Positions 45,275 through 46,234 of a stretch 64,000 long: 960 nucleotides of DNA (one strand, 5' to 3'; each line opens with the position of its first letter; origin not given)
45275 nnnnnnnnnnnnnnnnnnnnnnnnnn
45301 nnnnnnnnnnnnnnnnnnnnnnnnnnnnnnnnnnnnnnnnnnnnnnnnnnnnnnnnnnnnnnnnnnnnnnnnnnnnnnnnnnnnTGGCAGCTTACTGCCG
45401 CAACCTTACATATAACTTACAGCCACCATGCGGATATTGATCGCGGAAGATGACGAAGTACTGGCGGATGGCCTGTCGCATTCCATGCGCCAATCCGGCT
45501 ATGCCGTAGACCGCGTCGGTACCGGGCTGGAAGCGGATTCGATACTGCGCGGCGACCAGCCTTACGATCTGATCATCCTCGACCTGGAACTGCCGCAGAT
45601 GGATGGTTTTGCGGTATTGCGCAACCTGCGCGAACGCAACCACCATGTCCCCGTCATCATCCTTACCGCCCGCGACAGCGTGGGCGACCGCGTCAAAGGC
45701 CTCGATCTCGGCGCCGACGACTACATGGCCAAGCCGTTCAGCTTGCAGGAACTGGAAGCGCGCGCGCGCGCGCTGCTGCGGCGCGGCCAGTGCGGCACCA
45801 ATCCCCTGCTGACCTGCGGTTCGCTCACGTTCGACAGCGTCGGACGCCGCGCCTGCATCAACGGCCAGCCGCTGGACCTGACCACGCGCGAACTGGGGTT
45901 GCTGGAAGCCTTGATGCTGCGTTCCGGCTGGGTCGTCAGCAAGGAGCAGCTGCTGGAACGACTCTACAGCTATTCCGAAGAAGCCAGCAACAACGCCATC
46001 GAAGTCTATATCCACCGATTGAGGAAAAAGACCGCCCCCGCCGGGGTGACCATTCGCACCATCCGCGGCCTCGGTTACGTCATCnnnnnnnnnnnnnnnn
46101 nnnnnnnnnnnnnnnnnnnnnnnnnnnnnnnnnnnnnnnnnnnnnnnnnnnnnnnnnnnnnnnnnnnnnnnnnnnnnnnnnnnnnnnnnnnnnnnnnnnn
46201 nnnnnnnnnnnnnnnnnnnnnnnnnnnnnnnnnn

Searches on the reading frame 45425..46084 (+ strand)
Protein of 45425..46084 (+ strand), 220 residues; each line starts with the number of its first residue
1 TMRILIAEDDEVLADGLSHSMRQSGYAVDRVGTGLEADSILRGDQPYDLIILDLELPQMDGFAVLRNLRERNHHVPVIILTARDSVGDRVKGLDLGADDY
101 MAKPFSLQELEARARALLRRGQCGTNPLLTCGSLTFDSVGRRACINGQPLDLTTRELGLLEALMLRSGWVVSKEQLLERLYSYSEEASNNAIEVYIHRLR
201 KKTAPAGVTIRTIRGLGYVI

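Call 67: search_protein_families(library=ncbifam, proteins=[window:45425-46084:+], max_evalue=1e-20)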
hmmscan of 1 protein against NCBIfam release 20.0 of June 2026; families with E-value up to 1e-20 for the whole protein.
window:45425-46084:+ (220 aa): 38 families (the best 25 are shown)
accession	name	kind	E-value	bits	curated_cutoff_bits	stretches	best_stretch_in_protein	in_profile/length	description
NF012023.0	PRK15479.1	equivalog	7.2e-72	241.5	337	1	2-220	1-217/224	transcriptional regulator TctD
NF007928.2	PRK10643.1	equivalog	1.6e-68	230.5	330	1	2-219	1-215/216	two-component system response regulator PmrA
NF007663.1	PRK10336.1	equivalog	8.1e-58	195.7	345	1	2-219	1-215/219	quorum sensing response regulator transcription factor QseB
TIGR01387.1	cztR_silR_copR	subfamily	3.3e-53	180.6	279.2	1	4-220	1-218/218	heavy metal response regulator transcription factor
NF045991.1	RespRegCtrARhodob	equivalog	4e-52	177.2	350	1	2-220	1-221/224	response regulator transcription factor CtrA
NF041734.1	resp_reg_RppA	equivalog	2.2e-51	174.4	250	1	2-219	1-226/229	two-component system response regulator RppA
NF008296.0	PRK11083.1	equivalog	2.7e-50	170.9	273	1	2-219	4-224/228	two-component system response regulator CreB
NF045944.1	ResRegRpaBCyano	equivalog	6.7e-48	163.1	330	1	5-219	1-226/229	response regulator transcription factor RpaB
TIGR02154.1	PhoB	equivalog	1.6e-47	161.7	296.2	1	2-219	3-224/226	phosphate regulon transcriptional regulator PhoB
NF053854.1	RespRegPhoBBctds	equivalog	5.2e-47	160.1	270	1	4-219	1-223/225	two-component system response regulator PhoB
NF008078.0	PRK10816.1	equivalog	3.3e-46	157.6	336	1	2-219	1-219/223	two-component system response regulator PhoP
NF040689.1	MtrAB_MtrA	equivalog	1.2e-45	155.5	300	1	4-218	1-216/219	MtrAB system response regulator MtrA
NF008567.0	PRK11517.1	equivalog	5.6e-45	153.4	353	1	2-219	1-217/223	response regulator transcription factor HprR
NF041733.1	resp_reg_CseB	equivalog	1.2e-43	149.1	350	1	3-219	2-225/228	two-component system response regulator CseB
NF007346.1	PRK09836.1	equivalog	2.4e-42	145.3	420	1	2-219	1-220/227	copper/silver response regulator transcription factor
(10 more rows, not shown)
